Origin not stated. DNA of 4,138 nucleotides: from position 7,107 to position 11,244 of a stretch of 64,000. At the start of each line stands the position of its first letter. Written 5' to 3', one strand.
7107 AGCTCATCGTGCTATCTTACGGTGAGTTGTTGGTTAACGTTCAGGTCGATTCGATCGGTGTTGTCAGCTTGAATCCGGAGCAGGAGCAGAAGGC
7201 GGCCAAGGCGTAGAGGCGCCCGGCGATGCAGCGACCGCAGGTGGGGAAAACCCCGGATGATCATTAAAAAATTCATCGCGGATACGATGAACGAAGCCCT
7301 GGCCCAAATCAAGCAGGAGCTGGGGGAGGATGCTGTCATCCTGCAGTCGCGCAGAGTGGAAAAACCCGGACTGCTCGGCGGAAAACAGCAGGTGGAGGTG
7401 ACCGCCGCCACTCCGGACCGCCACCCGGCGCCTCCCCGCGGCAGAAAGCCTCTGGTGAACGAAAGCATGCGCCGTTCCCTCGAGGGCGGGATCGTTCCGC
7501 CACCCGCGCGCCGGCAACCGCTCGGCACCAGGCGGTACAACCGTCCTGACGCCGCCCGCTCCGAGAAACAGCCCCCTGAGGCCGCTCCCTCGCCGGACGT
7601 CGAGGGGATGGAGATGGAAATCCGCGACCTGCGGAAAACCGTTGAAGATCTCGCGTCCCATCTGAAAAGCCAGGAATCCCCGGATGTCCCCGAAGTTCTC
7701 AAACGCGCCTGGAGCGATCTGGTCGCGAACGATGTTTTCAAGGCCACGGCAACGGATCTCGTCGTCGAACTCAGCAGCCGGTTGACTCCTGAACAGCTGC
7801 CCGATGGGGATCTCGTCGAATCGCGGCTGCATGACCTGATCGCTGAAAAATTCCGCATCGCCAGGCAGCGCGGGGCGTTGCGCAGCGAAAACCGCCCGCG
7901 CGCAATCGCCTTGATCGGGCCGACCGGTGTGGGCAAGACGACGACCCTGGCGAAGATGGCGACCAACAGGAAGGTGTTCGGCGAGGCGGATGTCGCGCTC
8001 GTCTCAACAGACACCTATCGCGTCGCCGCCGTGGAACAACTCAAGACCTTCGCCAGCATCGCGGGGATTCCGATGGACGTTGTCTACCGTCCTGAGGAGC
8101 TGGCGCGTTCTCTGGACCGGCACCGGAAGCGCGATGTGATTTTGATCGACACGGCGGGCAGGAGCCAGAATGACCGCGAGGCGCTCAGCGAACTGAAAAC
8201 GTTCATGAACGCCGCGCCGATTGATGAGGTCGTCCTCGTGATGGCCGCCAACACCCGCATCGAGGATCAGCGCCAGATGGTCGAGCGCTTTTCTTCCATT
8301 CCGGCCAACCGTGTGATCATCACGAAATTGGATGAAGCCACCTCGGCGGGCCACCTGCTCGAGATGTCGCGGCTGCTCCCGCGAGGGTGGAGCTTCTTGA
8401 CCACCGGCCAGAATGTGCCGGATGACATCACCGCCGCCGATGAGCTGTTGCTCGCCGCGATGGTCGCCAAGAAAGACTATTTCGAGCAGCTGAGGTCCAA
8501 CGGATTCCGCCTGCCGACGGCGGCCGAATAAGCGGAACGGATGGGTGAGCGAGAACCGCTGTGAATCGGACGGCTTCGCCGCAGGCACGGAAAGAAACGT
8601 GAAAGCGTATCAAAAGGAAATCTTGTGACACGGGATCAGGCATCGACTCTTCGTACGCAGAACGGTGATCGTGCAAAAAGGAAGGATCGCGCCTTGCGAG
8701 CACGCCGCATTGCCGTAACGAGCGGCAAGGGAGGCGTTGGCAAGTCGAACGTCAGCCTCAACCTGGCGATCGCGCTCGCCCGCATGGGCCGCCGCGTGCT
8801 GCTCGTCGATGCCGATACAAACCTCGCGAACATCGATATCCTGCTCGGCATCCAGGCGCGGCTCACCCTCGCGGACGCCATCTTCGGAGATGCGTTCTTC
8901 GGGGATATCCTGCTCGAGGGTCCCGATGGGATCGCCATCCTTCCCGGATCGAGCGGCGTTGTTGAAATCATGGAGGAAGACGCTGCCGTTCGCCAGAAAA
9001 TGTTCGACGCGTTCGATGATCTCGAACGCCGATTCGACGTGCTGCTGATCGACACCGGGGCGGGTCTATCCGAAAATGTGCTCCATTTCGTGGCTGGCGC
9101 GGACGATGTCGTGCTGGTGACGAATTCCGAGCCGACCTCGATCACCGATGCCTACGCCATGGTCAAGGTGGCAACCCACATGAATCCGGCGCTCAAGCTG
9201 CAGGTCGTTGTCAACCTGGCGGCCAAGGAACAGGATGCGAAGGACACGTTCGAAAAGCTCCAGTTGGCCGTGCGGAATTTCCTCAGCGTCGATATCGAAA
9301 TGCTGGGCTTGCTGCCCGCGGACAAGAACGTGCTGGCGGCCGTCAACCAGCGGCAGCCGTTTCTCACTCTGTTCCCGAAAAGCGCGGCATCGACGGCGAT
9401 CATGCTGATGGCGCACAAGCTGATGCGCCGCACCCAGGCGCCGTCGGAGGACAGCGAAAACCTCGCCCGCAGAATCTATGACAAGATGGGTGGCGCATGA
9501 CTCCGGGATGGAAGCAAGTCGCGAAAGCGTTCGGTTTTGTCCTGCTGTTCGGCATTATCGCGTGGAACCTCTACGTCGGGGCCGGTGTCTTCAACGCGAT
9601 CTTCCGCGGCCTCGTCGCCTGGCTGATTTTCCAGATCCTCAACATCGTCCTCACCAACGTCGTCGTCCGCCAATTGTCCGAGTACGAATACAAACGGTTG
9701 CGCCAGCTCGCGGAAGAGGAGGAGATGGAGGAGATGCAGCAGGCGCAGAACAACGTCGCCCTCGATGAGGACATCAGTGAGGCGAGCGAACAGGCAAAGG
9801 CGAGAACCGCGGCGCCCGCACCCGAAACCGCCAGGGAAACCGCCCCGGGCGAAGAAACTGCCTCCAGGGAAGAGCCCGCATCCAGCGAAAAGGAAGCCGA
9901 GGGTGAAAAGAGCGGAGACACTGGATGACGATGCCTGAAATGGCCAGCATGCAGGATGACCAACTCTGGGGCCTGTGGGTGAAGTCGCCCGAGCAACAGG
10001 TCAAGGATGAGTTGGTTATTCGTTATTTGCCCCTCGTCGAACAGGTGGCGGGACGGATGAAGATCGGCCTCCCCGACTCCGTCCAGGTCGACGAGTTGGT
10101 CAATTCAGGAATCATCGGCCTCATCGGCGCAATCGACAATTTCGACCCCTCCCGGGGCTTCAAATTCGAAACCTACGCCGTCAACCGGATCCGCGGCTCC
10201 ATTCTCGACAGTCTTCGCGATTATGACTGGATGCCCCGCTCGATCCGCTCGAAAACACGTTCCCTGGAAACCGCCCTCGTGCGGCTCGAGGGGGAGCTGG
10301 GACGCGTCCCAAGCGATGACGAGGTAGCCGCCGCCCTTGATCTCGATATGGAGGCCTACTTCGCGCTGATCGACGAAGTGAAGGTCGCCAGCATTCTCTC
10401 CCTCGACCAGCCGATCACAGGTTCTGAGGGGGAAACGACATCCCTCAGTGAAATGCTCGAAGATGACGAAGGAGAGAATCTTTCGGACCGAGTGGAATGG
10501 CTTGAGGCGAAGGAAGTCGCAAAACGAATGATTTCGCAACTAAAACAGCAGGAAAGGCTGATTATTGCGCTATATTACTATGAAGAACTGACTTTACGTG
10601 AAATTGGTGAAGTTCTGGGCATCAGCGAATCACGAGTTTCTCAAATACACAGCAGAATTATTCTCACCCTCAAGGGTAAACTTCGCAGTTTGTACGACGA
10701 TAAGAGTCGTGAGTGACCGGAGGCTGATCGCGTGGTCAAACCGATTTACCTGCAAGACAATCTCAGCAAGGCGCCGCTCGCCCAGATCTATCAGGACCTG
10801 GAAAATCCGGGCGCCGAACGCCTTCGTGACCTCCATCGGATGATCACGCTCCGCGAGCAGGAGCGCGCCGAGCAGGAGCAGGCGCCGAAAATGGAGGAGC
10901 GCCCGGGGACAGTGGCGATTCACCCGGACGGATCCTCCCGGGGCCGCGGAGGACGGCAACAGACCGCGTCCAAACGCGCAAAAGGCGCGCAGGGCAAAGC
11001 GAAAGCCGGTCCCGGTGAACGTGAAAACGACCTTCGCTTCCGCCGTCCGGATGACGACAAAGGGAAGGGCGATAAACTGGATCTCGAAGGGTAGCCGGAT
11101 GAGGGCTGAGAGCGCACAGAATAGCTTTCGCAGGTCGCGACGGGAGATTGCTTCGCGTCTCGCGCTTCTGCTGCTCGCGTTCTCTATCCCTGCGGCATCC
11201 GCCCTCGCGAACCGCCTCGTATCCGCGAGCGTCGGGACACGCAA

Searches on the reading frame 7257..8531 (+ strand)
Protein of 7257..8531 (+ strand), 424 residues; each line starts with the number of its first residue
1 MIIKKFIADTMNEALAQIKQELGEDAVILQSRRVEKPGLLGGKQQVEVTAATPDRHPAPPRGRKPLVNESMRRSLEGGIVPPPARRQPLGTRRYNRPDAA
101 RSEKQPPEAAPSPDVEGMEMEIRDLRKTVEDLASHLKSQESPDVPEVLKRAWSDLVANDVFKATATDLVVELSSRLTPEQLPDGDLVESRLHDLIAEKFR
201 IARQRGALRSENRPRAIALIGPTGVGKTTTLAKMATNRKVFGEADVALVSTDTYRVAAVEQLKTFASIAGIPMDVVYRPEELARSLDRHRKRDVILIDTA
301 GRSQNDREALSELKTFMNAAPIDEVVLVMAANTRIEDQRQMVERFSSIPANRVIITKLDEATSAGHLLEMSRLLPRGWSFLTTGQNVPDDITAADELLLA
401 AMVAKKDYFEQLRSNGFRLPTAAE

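Call 64: search_protein_families(library=pfam, proteins=[window:7257-8531:+], max_evalue=0.001)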
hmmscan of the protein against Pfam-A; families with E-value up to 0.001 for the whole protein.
window:7257-8531:+ (424 aa): 11 families
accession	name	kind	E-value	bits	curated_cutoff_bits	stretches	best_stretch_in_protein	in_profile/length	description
PF00448.28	SRP54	-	1e-39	136.7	22.7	1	215-396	2-187/196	SRP54-type protein, GTPase domain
PF13401.12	AAA_22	-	3.4e-07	31.1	27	1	214-336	5-127/130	AAA domain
PF00004.35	AAA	-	2.2e-05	25.3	21.2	1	218-345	2-123/131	ATPase family associated with various cellular activities (AAA)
PF01926.29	MMR_HSR1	-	2.3e-05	24.9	21.9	1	217-346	2-100/113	50S ribosome-binding GTPase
PF02492.25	cobW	-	2.6e-05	24.3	20.7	1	217-370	3-165/180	CobW/HypB/UreG, nucleotide-binding domain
PF13191.12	AAA_16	-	0.00027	21.9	32.6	0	210-328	20-137/167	AAA ATPase domain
PF13207.12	AAA_17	-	0.00062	20.5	27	0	221-340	2-120/136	AAA domain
PF13671.12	AAA_33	-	0.00065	20.5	27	0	217-312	2-90/143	AAA domain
PF05621.17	TniB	-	0.00077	19.4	22.4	0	300-350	133-184/189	Bacterial TniB protein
PF13479.12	AAA_24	-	0.00089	19.6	27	0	215-302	3-75/195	AAA domain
PF13173.12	AAA_14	-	0.00095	19.6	27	0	215-312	3-83/129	AAA domain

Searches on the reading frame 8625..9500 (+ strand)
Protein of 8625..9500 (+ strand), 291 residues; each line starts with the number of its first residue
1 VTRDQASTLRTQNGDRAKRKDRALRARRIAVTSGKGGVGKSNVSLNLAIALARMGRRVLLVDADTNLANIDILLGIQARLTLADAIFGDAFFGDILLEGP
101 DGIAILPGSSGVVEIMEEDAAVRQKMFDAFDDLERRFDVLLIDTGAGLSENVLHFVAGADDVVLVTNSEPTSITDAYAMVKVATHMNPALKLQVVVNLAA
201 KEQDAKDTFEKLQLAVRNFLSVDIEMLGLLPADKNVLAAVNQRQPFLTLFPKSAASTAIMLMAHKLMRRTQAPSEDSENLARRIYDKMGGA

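Call 64: search_protein_families(library=pfam, proteins=[window:8625-9500:+], max_evalue=0.001)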
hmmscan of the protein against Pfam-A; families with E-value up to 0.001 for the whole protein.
window:8625-9500:+ (291 aa): 8 families
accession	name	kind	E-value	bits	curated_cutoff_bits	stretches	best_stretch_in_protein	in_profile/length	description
PF10609.15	ParA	-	1.6e-20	74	27.1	2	27-79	4-56/246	NUBPL iron-transfer P-loop NTPase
PF01656.29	CbiA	-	1.8e-17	63.9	25.4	1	29-245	1-124/125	CobQ/CobB/MinD/ParA nucleotide binding domain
PF13614.12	AAA_31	-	2.4e-17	63.9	27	1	27-185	2-166/177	AAA domain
PF06564.18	CBP_BcsQ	-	5.5e-12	46.1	21.3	1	29-264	4-231/234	Cellulose biosynthesis protein BcsQ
PF00142.24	Fer4_NifH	-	5.1e-11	43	25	1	28-267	2-245/271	4Fe-4S iron sulfur cluster binding proteins, NifH/frxC family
PF09140.17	MipZ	-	3.4e-10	40.1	20.7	1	28-164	2-127/262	ATPase MipZ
PF02374.21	ArsA_ATPase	-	3e-07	30.4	24.3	1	28-64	2-38/305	Anion-transporting ATPase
PF07015.17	VirC1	-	3.7e-05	23.6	24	0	29-66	4-41/231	VirC1 protein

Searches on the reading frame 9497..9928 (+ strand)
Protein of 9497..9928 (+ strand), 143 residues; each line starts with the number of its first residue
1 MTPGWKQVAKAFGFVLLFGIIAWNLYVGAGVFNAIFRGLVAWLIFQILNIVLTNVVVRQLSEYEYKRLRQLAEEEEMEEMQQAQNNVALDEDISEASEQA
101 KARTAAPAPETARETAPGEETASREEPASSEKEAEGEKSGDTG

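Call 3: search_protein_families(library=pfam, proteins=[window:9497-9928:+], max_evalue=1)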
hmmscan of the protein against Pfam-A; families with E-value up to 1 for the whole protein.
window:9497-9928:+ (143 aa): 2 families
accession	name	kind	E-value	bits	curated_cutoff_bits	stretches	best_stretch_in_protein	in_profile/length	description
PF03040.20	CemA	-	0.036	14.4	27.4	1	39-113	17-93/229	CemA family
PF14153.11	Spore_coat_CotO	-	0.21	12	35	1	55-134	22-99/182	Spore coat protein CotO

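Call 4: search_protein_families(library=ncbifam, proteins=[window:9497-9928:+], max_evalue=1)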
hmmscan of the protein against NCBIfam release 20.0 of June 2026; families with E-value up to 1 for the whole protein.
window:9497-9928:+ (143 aa): 6 families
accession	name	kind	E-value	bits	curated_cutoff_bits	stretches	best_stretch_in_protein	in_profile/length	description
NF006369.1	PRK08594.1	equivalog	0.005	16.3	370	1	38-102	18-82/256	enoyl-ACP reductase FabI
NF004962.0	PRK06305.1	equivalog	0.024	13.8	559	1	35-136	339-440/465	DNA polymerase III subunits gamma and tau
NF001842.0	PRK00567.1-3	equivalog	0.03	14.3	146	1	43-111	72-141/147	large-conductance mechanosensitive channel protein MscL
TIGR02458.1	CbtA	hypoth_equivalog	0.073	12.6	182.9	1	31-106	6-61/230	cobalt transporter subunit CbtA (proposed)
NF001419.0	PRK00293.1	subfamily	0.17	10.4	330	1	16-101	393-478/574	protein-disulfide reductase DsbD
TIGR00220.1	mscL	equivalog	0.38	11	71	1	29-61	24-56/127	large conductance mechanosensitive channel protein MscL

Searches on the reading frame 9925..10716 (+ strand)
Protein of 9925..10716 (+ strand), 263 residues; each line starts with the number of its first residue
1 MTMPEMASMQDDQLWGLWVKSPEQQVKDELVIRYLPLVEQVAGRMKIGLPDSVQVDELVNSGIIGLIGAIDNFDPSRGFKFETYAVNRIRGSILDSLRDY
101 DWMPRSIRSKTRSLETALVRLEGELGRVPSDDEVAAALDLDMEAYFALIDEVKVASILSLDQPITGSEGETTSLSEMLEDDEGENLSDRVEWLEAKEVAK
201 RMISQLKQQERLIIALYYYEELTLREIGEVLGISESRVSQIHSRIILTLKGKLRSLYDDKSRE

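Call 3: search_protein_families(library=pfam, proteins=[window:9925-10716:+], max_evalue=1)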
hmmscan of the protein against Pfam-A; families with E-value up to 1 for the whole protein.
window:9925-10716:+ (263 aa): 16 families
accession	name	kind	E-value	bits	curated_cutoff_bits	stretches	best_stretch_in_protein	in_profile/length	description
PF04542.20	Sigma70_r2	-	5.2e-17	61.8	24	1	30-102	1-70/71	Sigma-70 region 2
PF04545.22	Sigma70_r4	-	6.1e-17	61.3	24.1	1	203-250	2-49/50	Sigma-70, region 4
PF04539.22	Sigma70_r3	-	1.1e-09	38.6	25.3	1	113-185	5-73/78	Sigma-70 region 3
PF08281.18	Sigma70_r4_2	-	2.7e-09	37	25.7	1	200-244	5-49/54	Sigma-70, region 4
PF13384.12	HTH_23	-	1.4e-05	25.2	24.6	1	207-244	3-40/50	Homeodomain-like domain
PF13936.12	HTH_38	-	0.002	18.3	27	1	204-236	3-35/44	Helix-turn-helix domain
PF21531.3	Rv2175c_wHTH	-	0.019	15.4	27.1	0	222-240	16-34/57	DNA-binding protein Rv2175c, wHTH domain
PF12802.13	MarR_2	-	0.02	15.5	27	1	211-241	9-40/61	MarR family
PF13412.12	HTH_24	-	0.024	14.7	21.9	1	210-240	6-36/48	Winged helix-turn-helix DNA-binding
PF21476.4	PF0610-like_N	-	0.026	15.2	33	1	210-252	4-45/50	PF0610-like, N-terminal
PF07638.17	Sigma70_ECF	-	0.038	14.3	21.1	1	181-239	112-169/185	ECF sigma factor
PF04297.20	UPF0122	-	0.055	14.2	22.7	1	207-245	19-57/101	Putative helix-turn-helix protein, YlxM / p13 like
PF04814.19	HNF-1_N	-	0.15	13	29.7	1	160-241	72-154/175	Hepatocyte nuclear factor 1 (HNF-1), N terminus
PF01978.25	TrmB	-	0.15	12.4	25.6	1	214-241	15-42/68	Sugar-specific transcriptional regulator TrmB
PF06530.18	Phage_antitermQ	-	0.17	12.3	26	0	203-239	60-96/118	Phage antitermination protein Q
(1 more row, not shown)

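Call 4: search_protein_families(library=ncbifam, proteins=[window:9925-10716:+], max_evalue=1)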
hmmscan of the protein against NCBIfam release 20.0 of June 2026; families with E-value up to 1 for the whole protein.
window:9925-10716:+ (263 aa): 94 families (the best 25 are shown)
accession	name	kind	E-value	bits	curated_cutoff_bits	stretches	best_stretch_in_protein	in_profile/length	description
NF004935.0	PRK06288.1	equivalog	2.3e-81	273.4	343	1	3-255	11-264/270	RNA polymerase sigma factor WhiG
TIGR02479.1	FliA_WhiG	subfamily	2.3e-74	249.9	189.6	1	30-253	1-223/224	FliA/WhiG family RNA polymerase sigma factor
NF005809.0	PRK07670.1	equivalog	2.5e-68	230.3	326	1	6-254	4-251/255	FliA/WhiG family RNA polymerase sigma factor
NF005413.0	PRK06986.1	subfamily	2.3e-67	227.4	201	1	23-255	11-238/241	RNA polymerase sigma factor FliA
NF004572.0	PRK05911.1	equivalog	3e-54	184.1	378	1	12-256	10-256/257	RNA polymerase sigma factor sigma-28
TIGR02980.1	SigBFG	subfamily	7.8e-41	140.2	234.35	1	24-253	2-226/227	SigB/SigF/SigG family RNA polymerase sigma factor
TIGR02937.1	sigma70-ECF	superfamily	3.4e-35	121.1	42.9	1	28-253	4-165/165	sigma-70 family RNA polymerase sigma factor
NF009091.0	PRK12427.1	equivalog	3.8e-34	118.4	339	1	30-250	20-228/233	FliA/WhiG family RNA polymerase sigma factor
NF005644.0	PRK07408.1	subfamily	8.4e-32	110.8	261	1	8-250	10-250/258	RNA polymerase sigma factor SigF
TIGR02885.1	spore_sigF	equivalog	3.9e-31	108.6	321.45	1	20-253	6-231/231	RNA polymerase sporulation sigma factor SigF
NF005514.0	PRK07122.1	subfamily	4.3e-30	104.8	372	1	20-253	34-263/264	RNA polymerase sigma factor SigF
NF004052.0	PRK05572.1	subfamily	6.9e-30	104.4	311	1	20-253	27-250/252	SigF/SigG family RNA polymerase sporulation sigma factor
TIGR02997.1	Sig70-cyanoRpoD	subfamily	2e-27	96.3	384.5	1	24-249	73-297/298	RNA polymerase sigma factor, RpoD/SigA family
TIGR02941.1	Sigma_B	equivalog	7.1e-27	94.5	315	1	23-250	27-250/255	RNA polymerase sigma factor SigB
TIGR02394.1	rpoS_proteo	equivalog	1.8e-26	93.3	378.7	1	13-254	34-275/285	RNA polymerase sigma factor RpoS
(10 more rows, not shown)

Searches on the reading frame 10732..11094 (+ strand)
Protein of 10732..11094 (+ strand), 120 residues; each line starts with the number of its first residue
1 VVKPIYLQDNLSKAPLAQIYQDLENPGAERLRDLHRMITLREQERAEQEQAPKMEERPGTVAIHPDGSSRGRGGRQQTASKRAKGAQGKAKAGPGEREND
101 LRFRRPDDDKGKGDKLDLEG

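Call 3: search_protein_families(library=pfam, proteins=[window:10732-11094:+], max_evalue=1)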
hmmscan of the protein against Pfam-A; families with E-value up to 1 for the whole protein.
window:10732-11094:+ (120 aa): 1 family
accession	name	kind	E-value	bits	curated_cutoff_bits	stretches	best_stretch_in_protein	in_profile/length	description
PF08186.16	Wound_ind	-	0.19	12.6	25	1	80-98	17-35/44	Wound-inducible basic protein family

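Call 4: search_protein_families(library=ncbifam, proteins=[window:10732-11094:+], max_evalue=1)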
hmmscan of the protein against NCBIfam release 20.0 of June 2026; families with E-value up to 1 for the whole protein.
window:10732-11094:+ (120 aa): 0 families

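Call 77: search_solved_structures(query=A6, max_evalue=5)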
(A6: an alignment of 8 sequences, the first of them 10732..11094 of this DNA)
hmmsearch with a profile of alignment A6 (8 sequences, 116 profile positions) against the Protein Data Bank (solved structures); distinct sequences matched with E-value up to 5: 0.
